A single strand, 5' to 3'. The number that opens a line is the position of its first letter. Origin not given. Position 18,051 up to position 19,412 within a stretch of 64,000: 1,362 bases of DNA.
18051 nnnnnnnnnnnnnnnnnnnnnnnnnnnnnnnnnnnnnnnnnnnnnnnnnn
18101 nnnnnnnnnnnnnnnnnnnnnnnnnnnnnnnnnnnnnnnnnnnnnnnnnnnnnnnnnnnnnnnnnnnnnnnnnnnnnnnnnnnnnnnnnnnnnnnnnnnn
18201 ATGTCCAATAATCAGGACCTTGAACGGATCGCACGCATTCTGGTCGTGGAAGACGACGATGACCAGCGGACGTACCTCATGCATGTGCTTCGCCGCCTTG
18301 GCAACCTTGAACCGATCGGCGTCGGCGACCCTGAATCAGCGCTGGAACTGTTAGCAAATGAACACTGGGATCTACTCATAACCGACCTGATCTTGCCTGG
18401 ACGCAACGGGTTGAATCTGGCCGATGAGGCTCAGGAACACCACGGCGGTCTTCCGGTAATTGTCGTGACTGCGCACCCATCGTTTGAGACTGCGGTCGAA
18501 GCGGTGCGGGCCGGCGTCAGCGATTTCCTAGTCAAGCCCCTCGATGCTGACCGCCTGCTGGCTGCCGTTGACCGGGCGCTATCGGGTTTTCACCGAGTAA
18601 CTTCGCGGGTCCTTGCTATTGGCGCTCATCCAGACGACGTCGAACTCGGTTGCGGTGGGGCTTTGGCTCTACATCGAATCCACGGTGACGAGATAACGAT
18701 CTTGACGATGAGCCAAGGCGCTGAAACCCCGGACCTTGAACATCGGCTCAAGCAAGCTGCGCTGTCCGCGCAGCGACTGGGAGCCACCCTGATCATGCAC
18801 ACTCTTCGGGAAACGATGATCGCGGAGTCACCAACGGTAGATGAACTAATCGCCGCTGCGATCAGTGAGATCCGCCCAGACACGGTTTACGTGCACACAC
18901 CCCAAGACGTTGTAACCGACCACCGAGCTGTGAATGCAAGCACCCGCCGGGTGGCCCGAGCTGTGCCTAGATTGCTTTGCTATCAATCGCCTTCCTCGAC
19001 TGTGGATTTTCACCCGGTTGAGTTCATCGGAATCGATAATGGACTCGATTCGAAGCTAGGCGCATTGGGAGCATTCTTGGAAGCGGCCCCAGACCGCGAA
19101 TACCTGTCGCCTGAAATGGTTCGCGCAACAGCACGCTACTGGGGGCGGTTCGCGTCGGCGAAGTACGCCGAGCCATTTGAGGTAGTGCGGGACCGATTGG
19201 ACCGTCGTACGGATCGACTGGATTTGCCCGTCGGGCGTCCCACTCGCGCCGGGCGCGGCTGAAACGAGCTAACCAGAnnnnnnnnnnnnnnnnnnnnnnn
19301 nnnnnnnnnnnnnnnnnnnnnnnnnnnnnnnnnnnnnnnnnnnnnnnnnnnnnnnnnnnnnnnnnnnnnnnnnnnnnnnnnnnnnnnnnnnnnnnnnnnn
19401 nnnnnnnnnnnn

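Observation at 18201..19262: Receiver domain fused to a PIG-L/LmbE deacetylase: a candidate phosphorylation-gated enzyme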

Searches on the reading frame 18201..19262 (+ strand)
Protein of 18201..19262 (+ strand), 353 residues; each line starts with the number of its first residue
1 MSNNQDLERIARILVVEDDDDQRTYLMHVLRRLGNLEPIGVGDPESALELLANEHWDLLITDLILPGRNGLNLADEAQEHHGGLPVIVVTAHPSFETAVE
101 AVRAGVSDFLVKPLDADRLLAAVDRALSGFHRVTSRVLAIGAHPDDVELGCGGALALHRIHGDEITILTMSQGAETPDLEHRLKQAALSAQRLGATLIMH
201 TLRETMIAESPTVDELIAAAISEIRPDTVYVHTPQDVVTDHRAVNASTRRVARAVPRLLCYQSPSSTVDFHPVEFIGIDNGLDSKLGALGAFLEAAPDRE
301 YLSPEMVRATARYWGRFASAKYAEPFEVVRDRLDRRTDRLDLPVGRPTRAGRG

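Call 3: search_protein_families(library=pfam, proteins=[window:18201-19262:+], max_evalue=0.01)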
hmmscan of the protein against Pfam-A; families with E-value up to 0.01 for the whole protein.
window:18201-19262:+ (353 aa): 2 families
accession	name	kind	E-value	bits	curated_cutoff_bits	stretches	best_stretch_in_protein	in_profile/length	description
PF00072.30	Response_reg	-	6.9e-24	84.6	30.2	1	13-123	1-110/111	Response regulator receiver domain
PF02585.22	PIG-L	-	3.2e-17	63.7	28.2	1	138-250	1-127/129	GlcNAc-PI de-N-acetylase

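Call 4: search_protein_families(library=ncbifam, proteins=[window:18201-19262:+], max_evalue=0.01)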
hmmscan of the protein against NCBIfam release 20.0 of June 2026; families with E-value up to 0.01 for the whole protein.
window:18201-19262:+ (353 aa): 102 families (the best 25 are shown)
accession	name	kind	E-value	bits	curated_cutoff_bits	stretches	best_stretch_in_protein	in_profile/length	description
TIGR01818.1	ntrC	equivalog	5.1e-23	81.6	558.6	1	13-133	1-120/463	nitrogen regulation protein NR(I)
NF041946.1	LuxO_transreg_Vib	equivalog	3.2e-20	72.4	800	1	41-131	26-116/463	quorum-sensing sigma-54 dependent transcriptional regulator LuxO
NF047793.1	ResRegPgtA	equivalog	3e-19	69.2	650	1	11-131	6-125/414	two-component system response regulator PgtA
NF008176.1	PRK10923.1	equivalog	4.3e-19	68.4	620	1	12-131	5-123/469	nitrogen regulation protein NR(I)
NF011695.0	PRK15115.1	equivalog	4.9e-19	68.4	763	1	10-128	6-123/445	two-component system response regulator GlrR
NF008469.0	PRK11361.1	equivalog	1.1e-18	67.2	714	1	9-127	3-120/461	acetoacetate metabolism transcriptional regulator AtoC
NF006900.1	PRK09390.1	equivalog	1.2e-18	67.3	255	1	12-131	6-124/203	response regulator FixJ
NF051870.1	NAssimRespRegNtrX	equivalog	4.7e-18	65.3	600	1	12-128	3-120/452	nitrogen assimilation response regulator NtrX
NF007689.0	PRK10365.1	equivalog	4.8e-18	65.2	760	1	12-142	7-136/441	sigma-54-dependent response regulator transcription factor ZraR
TIGR04001.1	thiol_BshB1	equivalog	5.6e-17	62.2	182.5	1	136-244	3-114/226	bacillithiol biosynthesis deacetylase BshB1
NF045505.1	RR_RssB_Pseudo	equivalog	1e-15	57.7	700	1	11-128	6-123/394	two-component system response regulator RssB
TIGR02154.1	PhoB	equivalog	2.3e-15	56.5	296.2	1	11-127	3-120/226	phosphate regulon transcriptional regulator PhoB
NF040689.1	MtrAB_MtrA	equivalog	4.3e-15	55.7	300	1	13-141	1-127/219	MtrAB system response regulator MtrA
NF046022.1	RespRegCpdRBruc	equivalog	1.2e-14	54.4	180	1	11-127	2-117/120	cell cycle two-component system response regulator CpdR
NF041734.1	resp_reg_RppA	equivalog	2e-14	53.5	250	1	12-128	2-118/229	two-component system response regulator RppA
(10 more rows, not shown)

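Call 5: find_homologous_proteins(query=window:18201-19259:+, max_evalue=0.00001)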
Query window:18201-19259:+ (353 aa): 1117 proteins with E <= 0.00001 among 8000 candidates; the best 120 are listed.
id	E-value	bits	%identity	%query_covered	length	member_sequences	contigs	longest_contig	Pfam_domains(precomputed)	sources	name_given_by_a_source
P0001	7.5e-223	757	97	99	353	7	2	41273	PF02585.23,PF00072.31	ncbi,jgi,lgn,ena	ncbi:MAG: response regulator [Actinomycetes bacterium]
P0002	4.8e-89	317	49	92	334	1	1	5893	PF02585.23,PF00072.31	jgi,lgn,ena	-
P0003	2.7e-88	315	49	92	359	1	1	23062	PF02585.23,PF00072.31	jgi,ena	-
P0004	4.1e-88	314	48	88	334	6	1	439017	PF02585.23,PF00072.31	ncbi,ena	-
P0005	1.3e-87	312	48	95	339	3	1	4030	PF02585.23,PF00072.31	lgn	-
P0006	4.0e-87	311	48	91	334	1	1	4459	PF02585.23,PF00072.31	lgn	-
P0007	4.3e-87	311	48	92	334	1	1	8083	PF02585.23,PF00072.31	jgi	jgi:LmbE family N-acetylglucosaminyl deacetylase/CheY-like chemotaxis protein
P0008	5.5e-86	307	50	80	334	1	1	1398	PF02585.23,PF00072.31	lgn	-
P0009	9.1e-86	306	49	91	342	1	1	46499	PF02585.23,PF00072.31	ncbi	ncbi:MAG: response regulator [Arachnia sp.]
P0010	4.1e-85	304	47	91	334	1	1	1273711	PF02585.23,PF00072.31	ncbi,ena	-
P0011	1.6e-84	302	47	92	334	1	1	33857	PF02585.23,PF00072.31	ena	-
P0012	4.6e-84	301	48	90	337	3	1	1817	PF02585.23,PF00072.31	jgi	jgi:LmbE family N-acetylglucosaminyl deacetylase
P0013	1.2e-82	296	48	91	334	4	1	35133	PF02585.23,PF00072.31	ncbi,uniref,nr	ncbi:MAG TPA: response regulator [Ornithinimicrobium sp.]|uniref:response regulator n=1 Tax=Ornithin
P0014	1.3e-82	296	47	91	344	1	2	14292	PF02585.23,PF00072.31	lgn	-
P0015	3.2e-81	291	47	93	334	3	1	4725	PF02585.23,PF00072.31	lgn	-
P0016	5.2e-81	291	45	91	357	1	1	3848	PF02585.23,PF00072.31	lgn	-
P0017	1.1e-80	290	47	92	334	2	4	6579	PF02585.23,PF00072.31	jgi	jgi:LmbE family N-acetylglucosaminyl deacetylase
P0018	1.2e-80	290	45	93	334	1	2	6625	PF02585.23,PF00072.31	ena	-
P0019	1.9e-80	289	46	93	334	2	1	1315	PF02585.23,PF00072.31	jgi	-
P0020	3.3e-80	288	47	93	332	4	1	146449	PF02585.23,PF00072.31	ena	-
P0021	6.1e-80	287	46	92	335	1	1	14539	PF02585.23,PF00072.31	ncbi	ncbi:MAG: response regulator [Desertimonas sp.]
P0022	2.5e-79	285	45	93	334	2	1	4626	PF02585.23,PF00072.31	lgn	-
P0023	8.3e-79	283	47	93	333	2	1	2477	PF02585.23,PF00072.31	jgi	jgi:LmbE family N-acetylglucosaminyl deacetylase/CheY-like chemotaxis protein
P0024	1.0e-78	283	45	93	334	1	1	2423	PF02585.23,PF13439.13,PF00072.31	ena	-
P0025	1.1e-78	283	47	82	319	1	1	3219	PF02585.23,PF00072.31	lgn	-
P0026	1.3e-78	283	46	92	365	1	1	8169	PF02585.23,PF00072.31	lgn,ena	-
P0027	1.6e-78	283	45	91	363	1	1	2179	PF02585.23,PF00072.31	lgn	-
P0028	6.3e-78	281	45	91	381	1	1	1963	PF02585.23,PF00072.31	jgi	-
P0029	6.6e-78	280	44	91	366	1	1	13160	PF02585.23,PF00072.31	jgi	jgi:LmbE family N-acetylglucosaminyl deacetylase/CheY-like chemotaxis protein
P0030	1.8e-77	279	45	92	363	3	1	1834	PF02585.23,PF00072.31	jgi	jgi:LmbE family N-acetylglucosaminyl deacetylase/CheY-like chemotaxis protein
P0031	2.0e-77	279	45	93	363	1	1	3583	PF02585.23,PF00072.31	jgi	jgi:LmbE family N-acetylglucosaminyl deacetylase/CheY-like chemotaxis protein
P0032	5.9e-77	277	46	91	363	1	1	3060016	PF02585.23,PF00072.31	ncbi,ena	-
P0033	6.6e-77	277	43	91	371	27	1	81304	PF02585.23,PF00072.31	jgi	jgi:LmbE family N-acetylglucosaminyl deacetylase/CheY-like chemotaxis protein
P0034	3.4e-76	275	44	91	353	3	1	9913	PF02585.23,PF00072.31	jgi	jgi:LmbE family N-acetylglucosaminyl deacetylase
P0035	3.9e-76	275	44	94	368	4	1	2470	PF02585.23,PF00072.31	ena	-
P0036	4.6e-76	274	47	92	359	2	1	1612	PF02585.23,PF00072.31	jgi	jgi:LmbE family N-acetylglucosaminyl deacetylase/CheY-like chemotaxis protein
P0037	1.4e-75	273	45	92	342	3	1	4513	PF02585.23,PF00072.31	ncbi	-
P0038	5.6e-75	271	45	91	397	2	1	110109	PF02585.23,PF00072.31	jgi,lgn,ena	-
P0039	7.3e-75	270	50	75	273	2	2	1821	PF02585.23,PF00072.31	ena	-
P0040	8.1e-75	270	43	94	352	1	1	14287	PF02585.23,PF00072.31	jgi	jgi:two-component system, NtrC family, response regulator HydG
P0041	9.3e-75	270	42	95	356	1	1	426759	PF02585.23,PF00072.31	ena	-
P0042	1.3e-74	270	43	91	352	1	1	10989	PF02585.23,PF00072.31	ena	-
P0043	4.9e-74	268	44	92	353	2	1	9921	PF02585.23,PF00072.31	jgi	jgi:LmbE family N-acetylglucosaminyl deacetylase/CheY-like chemotaxis protein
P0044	5.1e-74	268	43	94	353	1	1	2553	PF02585.23,PF00072.31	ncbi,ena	-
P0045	6.6e-74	267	44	91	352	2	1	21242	PF02585.23,PF00072.31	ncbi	ncbi:MAG: PIG-L deacetylase family protein [Streptosporangiaceae bacterium]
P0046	7.3e-74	267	44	92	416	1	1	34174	PF02585.23,PF00072.31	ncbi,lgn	-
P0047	8.1e-74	267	41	98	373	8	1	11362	PF02585.23,PF00072.31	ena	-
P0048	9.0e-74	267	44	91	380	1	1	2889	PF02585.23,PF00072.31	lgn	-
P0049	9.0e-74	267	43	91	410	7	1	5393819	PF02585.23,PF00072.31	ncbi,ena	-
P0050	1.1e-73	267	44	92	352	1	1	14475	PF02585.23,PF00072.31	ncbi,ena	-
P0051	1.4e-73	266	45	92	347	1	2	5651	PF02585.23,PF00072.31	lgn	-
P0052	2.7e-73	265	45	91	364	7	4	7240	PF02585.23,PF00072.31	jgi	jgi:LmbE family N-acetylglucosaminyl deacetylase/CheY-like chemotaxis protein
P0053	2.9e-73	265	44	90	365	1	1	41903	PF02585.23,PF00072.31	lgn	-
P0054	3.1e-73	265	42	92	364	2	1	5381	PF02585.23,PF00072.31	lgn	-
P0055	4.2e-73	265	43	91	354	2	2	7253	PF02585.23,PF00072.31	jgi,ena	-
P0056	4.9e-73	264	42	91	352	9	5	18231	PF02585.23,PF00072.31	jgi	jgi:two-component system response regulator HydG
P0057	5.8e-73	264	42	95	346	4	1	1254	PF02585.23,PF00072.31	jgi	jgi:LmbE family N-acetylglucosaminyl deacetylase/CheY-like chemotaxis protein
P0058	6.5e-73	264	42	97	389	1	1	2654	PF02585.23,PF00072.31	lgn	-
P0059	9.9e-73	263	43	91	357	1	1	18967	PF02585.23,PF00072.31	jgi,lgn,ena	-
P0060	1.0e-72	263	44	91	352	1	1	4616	PF02585.23,PF00072.31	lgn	-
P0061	1.1e-72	263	43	92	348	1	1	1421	PF02585.23,PF00072.31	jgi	-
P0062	1.6e-72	263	43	88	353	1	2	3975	PF02585.23,PF00072.31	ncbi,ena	-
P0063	1.6e-72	263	47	92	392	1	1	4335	PF02585.23,PF00072.31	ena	-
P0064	3.8e-72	262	41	92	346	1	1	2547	PF02585.23,PF00072.31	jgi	jgi:two-component system, NtrC family, response regulator HydG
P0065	4.8e-72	261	41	93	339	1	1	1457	PF02585.23,PF00072.31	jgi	jgi:two-component system, NtrC family, response regulator HydG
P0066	7.3e-72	261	43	95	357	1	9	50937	PF02585.23,PF00072.31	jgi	jgi:LmbE family N-acetylglucosaminyl deacetylase/CheY-like chemotaxis protein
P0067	8.8e-72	260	42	92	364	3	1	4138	PF02585.23,PF00072.31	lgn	-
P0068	1.6e-71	259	40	91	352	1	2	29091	PF02585.23,PF00072.31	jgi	jgi:LmbE family N-acetylglucosaminyl deacetylase/CheY-like chemotaxis protein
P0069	1.9e-71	259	43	92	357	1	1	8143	PF02585.23,PF00072.31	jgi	jgi:LmbE family N-acetylglucosaminyl deacetylase/CheY-like chemotaxis protein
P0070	2.0e-71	259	44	84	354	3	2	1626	PF02585.23,PF00072.31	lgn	-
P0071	2.1e-71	259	41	93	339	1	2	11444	PF02585.23,PF00072.31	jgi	jgi:two-component system response regulator HydG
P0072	2.3e-71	259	42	91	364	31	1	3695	PF02585.23,PF00072.31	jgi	jgi:two-component system response regulator HydG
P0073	3.3e-71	258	45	91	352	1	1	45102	PF02585.23,PF00072.31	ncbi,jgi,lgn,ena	jgi:LmbE family N-acetylglucosaminyl deacetylase/CheY-like chemotaxis protein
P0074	4.4e-71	258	41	99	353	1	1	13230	PF02585.23,PF00072.31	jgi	jgi:LmbE family N-acetylglucosaminyl deacetylase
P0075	5.2e-71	258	43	91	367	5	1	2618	PF02585.23,PF00072.31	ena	-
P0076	5.8e-71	258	44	91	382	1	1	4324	PF02585.23,PF00072.31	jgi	jgi:LmbE family N-acetylglucosaminyl deacetylase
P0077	6.0e-71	258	41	87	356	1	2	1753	PF02585.23,PF00072.31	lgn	-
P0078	6.5e-71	257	42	91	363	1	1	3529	PF02585.23,PF00072.31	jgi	jgi:two-component system response regulator HydG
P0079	7.6e-71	257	44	92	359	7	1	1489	PF02585.23,PF00072.31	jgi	jgi:LmbE family N-acetylglucosaminyl deacetylase/CheY-like chemotaxis protein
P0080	8.3e-71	257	43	91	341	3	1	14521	PF02585.23,PF00072.31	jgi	jgi:LmbE family N-acetylglucosaminyl deacetylase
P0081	8.5e-71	257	44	95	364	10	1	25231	PF02585.23,PF00072.31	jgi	jgi:LmbE family N-acetylglucosaminyl deacetylase/CheY-like chemotaxis protein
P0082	9.8e-71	257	42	90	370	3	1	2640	PF02585.23,PF00072.31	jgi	jgi:LmbE family N-acetylglucosaminyl deacetylase/CheY-like chemotaxis protein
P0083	1.0e-70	257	43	92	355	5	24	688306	PF02585.23,PF00072.31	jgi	jgi:LmbE family N-acetylglucosaminyl deacetylase/CheY-like chemotaxis protein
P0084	1.2e-70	257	42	93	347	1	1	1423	PF02585.23,PF00072.31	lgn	-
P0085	1.2e-70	257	43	91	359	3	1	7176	PF02585.23,PF00072.31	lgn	-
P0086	1.3e-70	257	42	96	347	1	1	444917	PF02585.23,PF00072.31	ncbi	ncbi:MAG: response regulator [Microbacteriaceae bacterium]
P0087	1.3e-70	256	44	92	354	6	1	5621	PF02585.23,PF00072.31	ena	-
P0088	1.4e-70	256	40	100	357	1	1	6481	PF02585.23,PF00072.31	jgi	jgi:LmbE family N-acetylglucosaminyl deacetylase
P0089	1.5e-70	256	41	90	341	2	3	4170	PF02585.23,PF00072.31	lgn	-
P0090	1.6e-70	256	44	95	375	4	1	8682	PF02585.23,PF00072.31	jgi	jgi:LmbE family N-acetylglucosaminyl deacetylase/CheY-like chemotaxis protein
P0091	1.6e-70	256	40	91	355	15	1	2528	PF02585.23,PF00072.31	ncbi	-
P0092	1.9e-70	256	43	92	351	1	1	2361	PF02585.23,PF00072.31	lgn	-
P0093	2.2e-70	256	43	93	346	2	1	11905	PF02585.23,PF00072.31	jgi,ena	-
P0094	2.3e-70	256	41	93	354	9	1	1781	PF02585.23,PF00072.31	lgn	-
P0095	2.4e-70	256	43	91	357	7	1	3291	PF02585.23,PF00072.31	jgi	jgi:LmbE family N-acetylglucosaminyl deacetylase/CheY-like chemotaxis protein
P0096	2.5e-70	256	42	92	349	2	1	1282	PF02585.23,PF00072.31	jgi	jgi:LmbE family N-acetylglucosaminyl deacetylase/CheY-like chemotaxis protein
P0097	2.8e-70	255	42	91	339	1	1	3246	PF02585.23,PF00072.31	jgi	jgi:two-component system response regulator HydG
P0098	2.9e-70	255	47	81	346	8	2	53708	PF02585.23,PF00072.31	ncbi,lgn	-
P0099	3.7e-70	255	41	92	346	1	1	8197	PF02585.23,PF00072.31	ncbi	-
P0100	3.9e-70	255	44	91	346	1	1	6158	PF02585.23,PF00072.31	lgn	-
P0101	4.8e-70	255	44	91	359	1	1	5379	PF02585.23,PF00072.31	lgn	-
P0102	5.2e-70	255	43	93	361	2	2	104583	PF02585.23,PF00072.31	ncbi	ncbi:MAG: response regulator [Terrimesophilobacter sp.]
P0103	5.2e-70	255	41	94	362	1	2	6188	PF02585.23,PF00072.31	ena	-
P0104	5.9e-70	254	41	91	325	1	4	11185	PF02585.23,PF00072.31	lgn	-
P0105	6.6e-70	254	42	81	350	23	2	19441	PF02585.23,PF00072.31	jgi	jgi:LmbE family N-acetylglucosaminyl deacetylase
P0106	7.3e-70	254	41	91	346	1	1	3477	PF02585.23,PF00072.31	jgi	jgi:two-component system, NtrC family, response regulator HydG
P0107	8.3e-70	254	42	81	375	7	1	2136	PF02585.23,PF00072.31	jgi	jgi:LmbE family N-acetylglucosaminyl deacetylase/CheY-like chemotaxis protein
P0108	9.6e-70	254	42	92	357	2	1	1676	PF02585.23,PF00072.31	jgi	-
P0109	9.7e-70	254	45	82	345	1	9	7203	PF02585.23,PF00072.31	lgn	-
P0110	9.9e-70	254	45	91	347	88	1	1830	PF02585.23,PF00072.31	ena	-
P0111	1.3e-69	253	41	92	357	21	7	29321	PF02585.23,PF00072.31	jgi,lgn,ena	jgi:LmbE family N-acetylglucosaminyl deacetylase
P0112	1.5e-69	253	41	90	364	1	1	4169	PF02585.23,PF00072.31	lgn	-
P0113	1.7e-69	253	47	81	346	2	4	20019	PF02585.23,PF00072.31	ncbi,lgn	-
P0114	1.7e-69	253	42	91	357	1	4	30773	PF02585.23,PF00072.31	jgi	jgi:LmbE family N-acetylglucosaminyl deacetylase/CheY-like chemotaxis protein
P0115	1.8e-69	253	43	87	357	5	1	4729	PF02585.23,PF00072.31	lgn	-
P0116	1.9e-69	253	44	85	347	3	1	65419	PF02585.23,PF00072.31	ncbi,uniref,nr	ncbi:MAG: histidine kinase [Microbacterium sp.]|uniref:response regulator n=1 Tax=Microbacterium sp.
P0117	1.9e-69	253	44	87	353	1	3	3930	PF02585.23,PF00072.31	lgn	-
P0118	2.1e-69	253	44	85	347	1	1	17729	PF02585.23,PF00072.31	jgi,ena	-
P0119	2.4e-69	252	41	88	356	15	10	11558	PF02585.23,PF00072.31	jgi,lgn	jgi:LmbE family N-acetylglucosaminyl deacetylase/CheY-like chemotaxis protein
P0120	2.4e-69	252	41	90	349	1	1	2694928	PF02585.23,PF00072.31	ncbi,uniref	ncbi:MAG: response regulator [Propionicimonas sp.]|uniref:PIG-L deacetylase family protein n=1 Tax=P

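Call 6: search_solved_structures(query=window:18201-19259:+, max_evalue=0.001, show_alignments=0)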
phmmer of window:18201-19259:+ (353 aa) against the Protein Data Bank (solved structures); distinct sequences matched with E-value up to 0.001: 244 (the best 60 are shown).
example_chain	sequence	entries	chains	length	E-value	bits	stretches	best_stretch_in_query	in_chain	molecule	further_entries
5ep0_A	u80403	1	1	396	2.1e-18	70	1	12-130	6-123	Putative repressor protein luxO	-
7w9h_A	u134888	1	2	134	3.5e-17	65.9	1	10-126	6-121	Response regulator protein FleR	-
1dc7_A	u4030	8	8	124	2.5e-16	63.2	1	13-130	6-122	NITROGEN REGULATION PROTEIN | NITROGEN REGULATION PROTEIN NR(I) | NTRC RECEIVER DOMAIN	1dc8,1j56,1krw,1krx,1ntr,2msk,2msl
4d6x_A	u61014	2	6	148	5.7e-16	62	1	10-128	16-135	BACTERIAL REGULATORY, FIS FAMILY PROTEIN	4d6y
5m7n_A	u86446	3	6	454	3.5e-15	59.4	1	11-137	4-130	Nitrogen assimilation regulatory protein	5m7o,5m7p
9xzo_A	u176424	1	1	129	7.7e-15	58.2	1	11-131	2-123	De novo protein M1X0B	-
1zy2_A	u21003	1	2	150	8.7e-14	54.8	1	12-136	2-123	transcriptional regulator NtrC1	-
9g85_A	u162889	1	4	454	1.1e-13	54.5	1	11-135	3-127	Response regulator PleD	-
2wb4_A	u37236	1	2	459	1.1e-13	54.4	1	11-135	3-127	DIGUANYLATE CYCLASE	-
9g86_A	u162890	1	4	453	1.2e-13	54.3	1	11-135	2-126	Response regulator PleD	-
1w25_A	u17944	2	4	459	1.2e-13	54.3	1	11-135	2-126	STALKED-CELL DIFFERENTIATION CONTROLLING PROTEIN | RESPONSE REGULATOR PLED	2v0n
3to5_A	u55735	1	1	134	6e-13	52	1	8-125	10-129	CheY homolog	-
4hnq_A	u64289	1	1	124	7.6e-13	51.7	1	11-125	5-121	Chemotaxis protein CheY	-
6swl_A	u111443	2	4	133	8.3e-13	51.6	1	12-128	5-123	Two-component response regulator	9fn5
4hns_A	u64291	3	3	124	1.1e-12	51.2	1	11-125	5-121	Chemotaxis protein CheY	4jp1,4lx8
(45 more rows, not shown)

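Call 12: find_encoding_contigs(protein=window:18201-19259:+, flank=10000, max_places=3)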
Protein window:18201-19259:+ (353 aa): 7 contigs read that carry it; 3 places shown.
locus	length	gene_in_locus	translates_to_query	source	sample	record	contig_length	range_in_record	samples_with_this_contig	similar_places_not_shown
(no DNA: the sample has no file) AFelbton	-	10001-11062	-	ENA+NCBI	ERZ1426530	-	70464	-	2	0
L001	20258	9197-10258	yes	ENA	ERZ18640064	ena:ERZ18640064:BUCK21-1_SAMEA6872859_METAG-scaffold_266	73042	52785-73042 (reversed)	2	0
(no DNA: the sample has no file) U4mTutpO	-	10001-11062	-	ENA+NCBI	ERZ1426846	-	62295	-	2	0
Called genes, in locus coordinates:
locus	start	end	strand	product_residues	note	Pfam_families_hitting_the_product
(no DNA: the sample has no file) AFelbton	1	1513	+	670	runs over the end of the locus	PF01564:Spermine_synth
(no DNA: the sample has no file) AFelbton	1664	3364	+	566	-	PF00324:AA_permease, PF13520:AA_permease_2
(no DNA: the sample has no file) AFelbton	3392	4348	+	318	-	PF12146:Hydrolase_4, PF00561:Abhydrolase_1, PF12697:Abhydrolase_6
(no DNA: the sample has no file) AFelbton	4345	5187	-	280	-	PF12730:ABC2_membrane_4, PF10920:DUF2705, PF26999:ABC-2_memb_rel (weak), PF12679:ABC2_membrane_2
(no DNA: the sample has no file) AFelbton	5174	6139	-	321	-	PF00005:ABC_tran, PF13304:AAA_21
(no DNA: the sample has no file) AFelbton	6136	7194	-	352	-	-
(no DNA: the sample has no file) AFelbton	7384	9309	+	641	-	PF00989:PAS, PF08448:PAS_4, PF12860:PAS_7 (faint), PF13188:PAS_8, PF13426:PAS_9, PF08447:PAS_3 (faint), PF00512:HisKA, PF02518:HATPase_c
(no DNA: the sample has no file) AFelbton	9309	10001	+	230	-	PF00072:Response_reg, PF00486:Trans_reg_C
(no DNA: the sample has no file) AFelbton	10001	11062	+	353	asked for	PF00072:Response_reg, PF02585:PIG-L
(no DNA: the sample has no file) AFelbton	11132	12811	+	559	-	PF00664:ABC_membrane, PF02463:SMC_N (faint), PF00005:ABC_tran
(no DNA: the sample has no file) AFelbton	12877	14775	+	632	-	PF00664:ABC_membrane, PF00005:ABC_tran, PF13401:AAA_22 (faint)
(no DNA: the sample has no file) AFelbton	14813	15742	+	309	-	-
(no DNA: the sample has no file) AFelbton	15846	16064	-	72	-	PF24254:DUF7455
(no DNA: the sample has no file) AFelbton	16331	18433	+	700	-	PF02518:HATPase_c, PF00204:DNA_gyraseB, PF01751:Toprim, PF00986:DNA_gyraseB_C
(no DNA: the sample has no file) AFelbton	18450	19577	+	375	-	PF00989:PAS (faint), PF08447:PAS_3, PF13426:PAS_9 (weak), PF08448:PAS_4, PF13188:PAS_8 (weak)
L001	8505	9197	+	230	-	PF00072:Response_reg, PF00486:Trans_reg_C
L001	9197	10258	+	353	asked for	PF00072:Response_reg, PF02585:PIG-L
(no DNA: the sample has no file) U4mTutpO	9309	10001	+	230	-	PF00072:Response_reg, PF00486:Trans_reg_C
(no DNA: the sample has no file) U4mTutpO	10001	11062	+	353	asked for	PF00072:Response_reg, PF02585:PIG-L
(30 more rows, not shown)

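Call 13: find_encoding_contigs(protein=P0004, flank=10000, max_places=2)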
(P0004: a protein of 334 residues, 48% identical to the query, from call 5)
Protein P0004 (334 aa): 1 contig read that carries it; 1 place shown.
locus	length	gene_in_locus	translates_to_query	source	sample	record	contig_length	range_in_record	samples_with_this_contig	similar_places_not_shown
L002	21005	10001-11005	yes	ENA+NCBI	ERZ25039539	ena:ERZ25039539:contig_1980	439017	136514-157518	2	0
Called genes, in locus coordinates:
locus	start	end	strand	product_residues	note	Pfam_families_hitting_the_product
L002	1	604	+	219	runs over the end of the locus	PF01212:Beta_elim_lyase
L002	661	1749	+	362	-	-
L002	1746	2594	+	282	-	PF00005:ABC_tran, PF13304:AAA_21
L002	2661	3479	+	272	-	PF12679:ABC2_membrane_2, PF12730:ABC2_membrane_4, PF10920:DUF2705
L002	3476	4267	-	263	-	PF06028:DUF915 (faint), PF00561:Abhydrolase_1, PF02089:Palm_thioest (weak), PF07819:PGAP1 (weak), PF01674:Lipase_2 (weak)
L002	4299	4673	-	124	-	-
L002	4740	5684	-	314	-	PF25302:NADase_transloc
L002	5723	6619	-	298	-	PF00892:EamA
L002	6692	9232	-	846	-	PF00512:HisKA, PF02518:HATPase_c, PF00072:Response_reg, PF01627:Hpt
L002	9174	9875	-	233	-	PF00989:PAS (weak), PF08448:PAS_4, PF13426:PAS_9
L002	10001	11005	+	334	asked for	PF00072:Response_reg, PF02585:PIG-L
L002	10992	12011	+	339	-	PF21360:PylC-like_N, PF02655:ATP-grasp_3, PF02786:CPSase_L_D2 (faint), PF13535:ATP-grasp_4 (faint), PF15632:ATPgrasp_Ter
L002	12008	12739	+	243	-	PF02811:PHP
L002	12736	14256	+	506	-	PF13506:Glyco_transf_21, PF00535:Glycos_transf_2, PF13641:Glyco_tranf_2_3, PF13632:Glyco_trans_2_3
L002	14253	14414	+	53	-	-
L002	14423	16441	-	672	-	PF00069:Pkinase, PF01636:APH (faint), PF07714:PK_Tyr_Ser-Thr, PF03109:ABC1 (weak), PF03793:PASTA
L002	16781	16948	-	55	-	PF01464:SLT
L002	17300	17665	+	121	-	PF21531:Rv2175c_wHTH (faint), PF18367:Rv2175c_C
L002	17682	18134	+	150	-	PF00545:Ribonuclease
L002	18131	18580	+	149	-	PF01337:Barstar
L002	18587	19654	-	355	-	PF00348:polyprenyl_synt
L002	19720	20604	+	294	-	PF02219:MTHFR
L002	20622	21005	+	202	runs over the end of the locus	PF04402:SIMPL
